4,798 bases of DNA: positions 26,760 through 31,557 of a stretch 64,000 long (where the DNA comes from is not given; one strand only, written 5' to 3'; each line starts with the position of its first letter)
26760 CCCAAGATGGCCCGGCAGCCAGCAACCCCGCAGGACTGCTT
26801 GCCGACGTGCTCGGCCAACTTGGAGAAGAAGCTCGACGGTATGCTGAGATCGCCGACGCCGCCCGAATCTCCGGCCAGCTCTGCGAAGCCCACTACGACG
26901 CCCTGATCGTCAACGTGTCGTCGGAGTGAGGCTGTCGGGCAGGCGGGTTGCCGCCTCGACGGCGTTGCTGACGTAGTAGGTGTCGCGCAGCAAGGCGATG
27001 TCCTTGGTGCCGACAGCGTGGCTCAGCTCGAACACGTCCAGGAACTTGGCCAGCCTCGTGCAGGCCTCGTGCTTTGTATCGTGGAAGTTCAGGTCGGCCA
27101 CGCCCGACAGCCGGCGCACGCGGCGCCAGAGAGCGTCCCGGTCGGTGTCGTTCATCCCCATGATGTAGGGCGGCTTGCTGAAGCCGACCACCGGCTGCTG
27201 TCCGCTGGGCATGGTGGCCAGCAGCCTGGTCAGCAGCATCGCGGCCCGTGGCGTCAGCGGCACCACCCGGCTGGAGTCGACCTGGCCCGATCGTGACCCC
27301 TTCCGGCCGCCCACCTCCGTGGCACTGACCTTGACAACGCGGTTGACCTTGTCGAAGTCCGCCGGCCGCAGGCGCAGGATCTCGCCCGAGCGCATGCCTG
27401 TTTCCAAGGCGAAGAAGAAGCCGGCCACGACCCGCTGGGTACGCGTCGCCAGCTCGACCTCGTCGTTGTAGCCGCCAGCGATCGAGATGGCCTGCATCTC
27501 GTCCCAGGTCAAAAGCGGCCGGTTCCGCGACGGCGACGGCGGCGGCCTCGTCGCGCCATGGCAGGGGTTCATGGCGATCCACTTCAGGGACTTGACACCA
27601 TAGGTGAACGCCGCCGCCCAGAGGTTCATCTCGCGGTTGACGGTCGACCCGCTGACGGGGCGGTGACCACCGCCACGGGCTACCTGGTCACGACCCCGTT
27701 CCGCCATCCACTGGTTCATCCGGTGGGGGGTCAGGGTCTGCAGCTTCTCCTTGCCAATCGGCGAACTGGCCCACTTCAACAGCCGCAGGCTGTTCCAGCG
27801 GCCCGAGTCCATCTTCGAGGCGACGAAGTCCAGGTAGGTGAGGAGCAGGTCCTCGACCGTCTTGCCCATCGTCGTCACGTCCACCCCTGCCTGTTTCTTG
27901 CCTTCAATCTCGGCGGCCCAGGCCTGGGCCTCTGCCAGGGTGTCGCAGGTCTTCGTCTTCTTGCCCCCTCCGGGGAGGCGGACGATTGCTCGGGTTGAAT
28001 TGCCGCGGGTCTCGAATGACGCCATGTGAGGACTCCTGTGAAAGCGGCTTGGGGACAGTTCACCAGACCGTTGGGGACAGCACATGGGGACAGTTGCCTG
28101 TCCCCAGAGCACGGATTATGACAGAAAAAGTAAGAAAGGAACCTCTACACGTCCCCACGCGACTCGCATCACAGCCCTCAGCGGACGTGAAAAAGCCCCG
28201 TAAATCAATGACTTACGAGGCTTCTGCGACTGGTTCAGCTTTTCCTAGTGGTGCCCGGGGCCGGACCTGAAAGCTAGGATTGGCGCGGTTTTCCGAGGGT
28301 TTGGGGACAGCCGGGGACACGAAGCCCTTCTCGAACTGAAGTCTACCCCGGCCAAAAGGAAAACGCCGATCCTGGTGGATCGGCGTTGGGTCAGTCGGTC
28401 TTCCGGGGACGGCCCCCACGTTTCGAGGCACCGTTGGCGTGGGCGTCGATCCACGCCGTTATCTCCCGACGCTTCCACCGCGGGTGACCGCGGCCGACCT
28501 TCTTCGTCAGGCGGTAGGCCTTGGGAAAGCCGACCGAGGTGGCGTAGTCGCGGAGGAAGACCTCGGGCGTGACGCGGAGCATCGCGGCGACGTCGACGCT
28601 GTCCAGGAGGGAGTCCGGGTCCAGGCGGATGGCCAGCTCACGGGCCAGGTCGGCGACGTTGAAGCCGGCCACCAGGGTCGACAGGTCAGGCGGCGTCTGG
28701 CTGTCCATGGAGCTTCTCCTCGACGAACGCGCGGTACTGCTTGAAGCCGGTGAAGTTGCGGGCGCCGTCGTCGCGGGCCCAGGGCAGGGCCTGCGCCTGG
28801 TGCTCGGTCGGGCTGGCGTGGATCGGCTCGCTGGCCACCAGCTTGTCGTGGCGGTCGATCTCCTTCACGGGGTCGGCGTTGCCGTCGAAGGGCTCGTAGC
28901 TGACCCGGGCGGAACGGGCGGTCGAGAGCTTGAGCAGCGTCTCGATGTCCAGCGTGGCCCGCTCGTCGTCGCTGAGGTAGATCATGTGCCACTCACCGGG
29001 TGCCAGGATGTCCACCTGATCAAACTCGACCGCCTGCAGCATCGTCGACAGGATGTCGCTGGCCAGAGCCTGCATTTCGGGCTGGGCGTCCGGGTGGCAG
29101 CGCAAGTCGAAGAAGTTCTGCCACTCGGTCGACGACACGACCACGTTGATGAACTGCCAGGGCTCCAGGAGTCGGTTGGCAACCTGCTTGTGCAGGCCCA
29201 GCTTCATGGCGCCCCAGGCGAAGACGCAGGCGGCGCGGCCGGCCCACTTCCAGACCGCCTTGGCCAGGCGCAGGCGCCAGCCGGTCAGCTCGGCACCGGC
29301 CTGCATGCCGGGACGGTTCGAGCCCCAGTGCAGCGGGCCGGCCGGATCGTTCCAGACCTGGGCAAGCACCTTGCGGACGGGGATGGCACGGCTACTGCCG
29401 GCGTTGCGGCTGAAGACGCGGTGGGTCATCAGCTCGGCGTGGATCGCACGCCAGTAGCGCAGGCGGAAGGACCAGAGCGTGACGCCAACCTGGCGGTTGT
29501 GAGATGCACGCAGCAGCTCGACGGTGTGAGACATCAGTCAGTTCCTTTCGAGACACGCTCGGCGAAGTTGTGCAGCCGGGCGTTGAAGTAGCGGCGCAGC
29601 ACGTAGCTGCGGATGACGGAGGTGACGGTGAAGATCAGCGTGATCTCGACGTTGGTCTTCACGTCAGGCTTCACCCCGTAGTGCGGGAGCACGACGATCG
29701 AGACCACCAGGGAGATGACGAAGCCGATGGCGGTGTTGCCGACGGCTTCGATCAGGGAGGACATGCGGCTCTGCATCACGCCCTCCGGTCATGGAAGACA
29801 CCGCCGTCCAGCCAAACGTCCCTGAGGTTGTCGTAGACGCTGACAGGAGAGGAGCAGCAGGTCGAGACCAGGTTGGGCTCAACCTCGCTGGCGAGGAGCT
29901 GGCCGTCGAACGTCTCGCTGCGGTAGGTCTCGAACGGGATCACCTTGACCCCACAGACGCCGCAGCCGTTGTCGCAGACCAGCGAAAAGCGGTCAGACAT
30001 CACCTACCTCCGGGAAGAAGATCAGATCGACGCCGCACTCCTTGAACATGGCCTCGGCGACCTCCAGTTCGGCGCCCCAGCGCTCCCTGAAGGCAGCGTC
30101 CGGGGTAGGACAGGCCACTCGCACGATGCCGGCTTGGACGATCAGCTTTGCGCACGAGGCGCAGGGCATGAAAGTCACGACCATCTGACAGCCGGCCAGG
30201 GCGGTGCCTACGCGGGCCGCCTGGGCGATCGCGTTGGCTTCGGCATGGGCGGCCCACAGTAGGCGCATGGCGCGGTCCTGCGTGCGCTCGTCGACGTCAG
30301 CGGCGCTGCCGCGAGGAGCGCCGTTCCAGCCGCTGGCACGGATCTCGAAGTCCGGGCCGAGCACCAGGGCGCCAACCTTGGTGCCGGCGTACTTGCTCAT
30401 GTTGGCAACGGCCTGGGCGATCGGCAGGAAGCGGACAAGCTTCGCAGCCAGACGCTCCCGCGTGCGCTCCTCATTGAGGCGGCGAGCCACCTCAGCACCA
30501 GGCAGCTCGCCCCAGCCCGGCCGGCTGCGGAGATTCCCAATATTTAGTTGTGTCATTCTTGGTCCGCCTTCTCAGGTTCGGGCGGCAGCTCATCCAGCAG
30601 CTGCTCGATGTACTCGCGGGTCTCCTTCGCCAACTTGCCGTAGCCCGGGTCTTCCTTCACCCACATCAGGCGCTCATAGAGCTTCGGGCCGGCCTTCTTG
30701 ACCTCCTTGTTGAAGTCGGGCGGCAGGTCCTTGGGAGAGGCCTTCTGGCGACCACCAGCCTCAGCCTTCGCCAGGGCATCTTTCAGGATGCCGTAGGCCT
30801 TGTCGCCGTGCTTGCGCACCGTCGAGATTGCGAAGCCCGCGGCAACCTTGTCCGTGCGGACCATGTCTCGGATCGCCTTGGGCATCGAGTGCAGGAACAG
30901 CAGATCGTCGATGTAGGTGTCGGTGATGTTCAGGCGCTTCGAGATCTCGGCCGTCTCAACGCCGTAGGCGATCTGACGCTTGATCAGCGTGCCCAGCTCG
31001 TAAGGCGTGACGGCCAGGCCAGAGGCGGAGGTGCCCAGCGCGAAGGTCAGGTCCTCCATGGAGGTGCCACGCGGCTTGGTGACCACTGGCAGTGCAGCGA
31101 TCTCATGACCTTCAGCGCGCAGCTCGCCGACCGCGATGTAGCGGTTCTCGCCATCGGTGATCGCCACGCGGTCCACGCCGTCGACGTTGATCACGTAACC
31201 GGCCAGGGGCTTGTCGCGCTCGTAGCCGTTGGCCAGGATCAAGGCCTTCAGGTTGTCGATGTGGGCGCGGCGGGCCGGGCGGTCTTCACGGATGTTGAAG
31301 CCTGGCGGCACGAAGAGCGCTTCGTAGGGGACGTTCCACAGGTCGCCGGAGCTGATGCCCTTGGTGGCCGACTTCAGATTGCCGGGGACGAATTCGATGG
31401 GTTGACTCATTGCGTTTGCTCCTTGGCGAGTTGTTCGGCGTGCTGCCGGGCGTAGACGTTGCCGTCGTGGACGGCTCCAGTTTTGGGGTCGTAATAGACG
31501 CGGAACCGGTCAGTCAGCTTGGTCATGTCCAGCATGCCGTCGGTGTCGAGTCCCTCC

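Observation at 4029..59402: About 20 copies of an asymmetric 21-bp site at gene junctions: a possible stoperator-like regulatory network in a proteobacterial phage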

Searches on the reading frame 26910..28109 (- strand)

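Call 12: search_protein_families(library=pfam, proteins=[window:26910-28109:-], max_evalue=0.001)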
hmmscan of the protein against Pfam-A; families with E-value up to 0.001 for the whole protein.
window:26910-28109:- (399 aa): 1 family
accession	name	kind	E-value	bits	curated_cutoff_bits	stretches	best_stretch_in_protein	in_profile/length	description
PF00589.27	Phage_integrase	-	6.2e-11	42.8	27.1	1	231-380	28-167/172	Phage integrase family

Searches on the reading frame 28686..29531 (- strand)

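Call 12: search_protein_families(library=pfam, proteins=[window:28686-29531:-], max_evalue=0.001)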
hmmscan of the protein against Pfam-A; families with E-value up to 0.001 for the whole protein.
window:28686-29531:- (281 aa): 1 family
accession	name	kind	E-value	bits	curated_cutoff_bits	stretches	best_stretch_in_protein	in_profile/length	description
PF02511.20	Thy1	-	1.2e-08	35.4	24.8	1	6-165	45-186/191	Thymidylate synthase complementing protein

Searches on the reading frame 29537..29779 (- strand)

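Call 63: search_protein_families(library=pfam, proteins=[window:29537-29779:-], max_evalue=0.01)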
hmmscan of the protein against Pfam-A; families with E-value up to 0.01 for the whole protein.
window:29537-29779:- (81 aa): 1 family
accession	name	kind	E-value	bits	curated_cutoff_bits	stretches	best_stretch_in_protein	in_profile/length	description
PF23858.1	DUF7220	-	4.5e-26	91.4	28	1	2-67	1-66/70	Family of unknown function (DUF7220)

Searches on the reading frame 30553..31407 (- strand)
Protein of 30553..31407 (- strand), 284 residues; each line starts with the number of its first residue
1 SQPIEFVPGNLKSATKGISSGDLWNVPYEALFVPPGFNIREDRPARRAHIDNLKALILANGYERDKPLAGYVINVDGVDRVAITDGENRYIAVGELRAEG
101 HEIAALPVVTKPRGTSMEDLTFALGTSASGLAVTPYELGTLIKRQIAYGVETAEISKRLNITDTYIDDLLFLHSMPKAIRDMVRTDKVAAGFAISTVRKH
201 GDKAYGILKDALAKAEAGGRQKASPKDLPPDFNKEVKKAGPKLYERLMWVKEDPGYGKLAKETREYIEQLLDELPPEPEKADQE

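Call 12: search_protein_families(library=pfam, proteins=[window:30553-31407:-], max_evalue=0.001)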
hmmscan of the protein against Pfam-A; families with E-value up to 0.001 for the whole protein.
window:30553-31407:- (284 aa): 0 families

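Call 15: search_protein_families(library=phrogs, proteins=[window:30553-31407:-], max_evalue=0.01)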
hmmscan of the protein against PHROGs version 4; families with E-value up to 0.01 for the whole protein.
window:30553-31407:- (284 aa): 2 families
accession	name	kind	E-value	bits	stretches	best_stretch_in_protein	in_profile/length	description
phrog_1033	-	DNA, RNA and nucleotide metabolism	9.1e-48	164.7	1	4-245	11-245/334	ParB-like partition protein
phrog_4272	-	unknown function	0.0013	18.2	1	47-114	427-492/764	-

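Call 72: search_solved_structures(query=window:30553-31407:-, max_evalue=1, show_alignments=1)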
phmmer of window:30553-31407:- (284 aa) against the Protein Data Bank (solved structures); distinct sequences matched with E-value up to 1: 3.
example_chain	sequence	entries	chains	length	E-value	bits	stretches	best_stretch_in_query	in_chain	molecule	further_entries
1r71_A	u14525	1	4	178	0.32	13.9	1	133-189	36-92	Transcriptional repressor protein korB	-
4umk_A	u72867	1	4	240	0.49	13.2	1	85-233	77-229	PROBABLE CHROMOSOME-PARTITIONING PROTEIN PARB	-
8qa8_A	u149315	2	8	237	0.53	13.1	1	133-189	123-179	Transcriptional repressor protein KorB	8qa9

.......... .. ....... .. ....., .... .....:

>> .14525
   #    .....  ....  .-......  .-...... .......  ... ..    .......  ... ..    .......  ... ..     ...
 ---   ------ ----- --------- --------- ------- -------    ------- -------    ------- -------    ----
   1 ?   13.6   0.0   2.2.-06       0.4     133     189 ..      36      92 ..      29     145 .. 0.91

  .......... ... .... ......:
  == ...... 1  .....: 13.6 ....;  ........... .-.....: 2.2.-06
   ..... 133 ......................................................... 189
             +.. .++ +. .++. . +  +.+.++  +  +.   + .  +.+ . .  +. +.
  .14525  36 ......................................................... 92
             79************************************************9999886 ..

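Call 74: search_protein_families(library=pfam, proteins=[window:30553-31407:-], max_evalue=1)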
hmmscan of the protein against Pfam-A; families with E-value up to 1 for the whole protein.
window:30553-31407:- (284 aa): 1 family
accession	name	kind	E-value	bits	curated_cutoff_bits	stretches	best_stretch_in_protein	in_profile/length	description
PF17762.8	HTH_ParB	-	0.048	14.2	22.6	1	147-193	18-64/102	ParB HTH domain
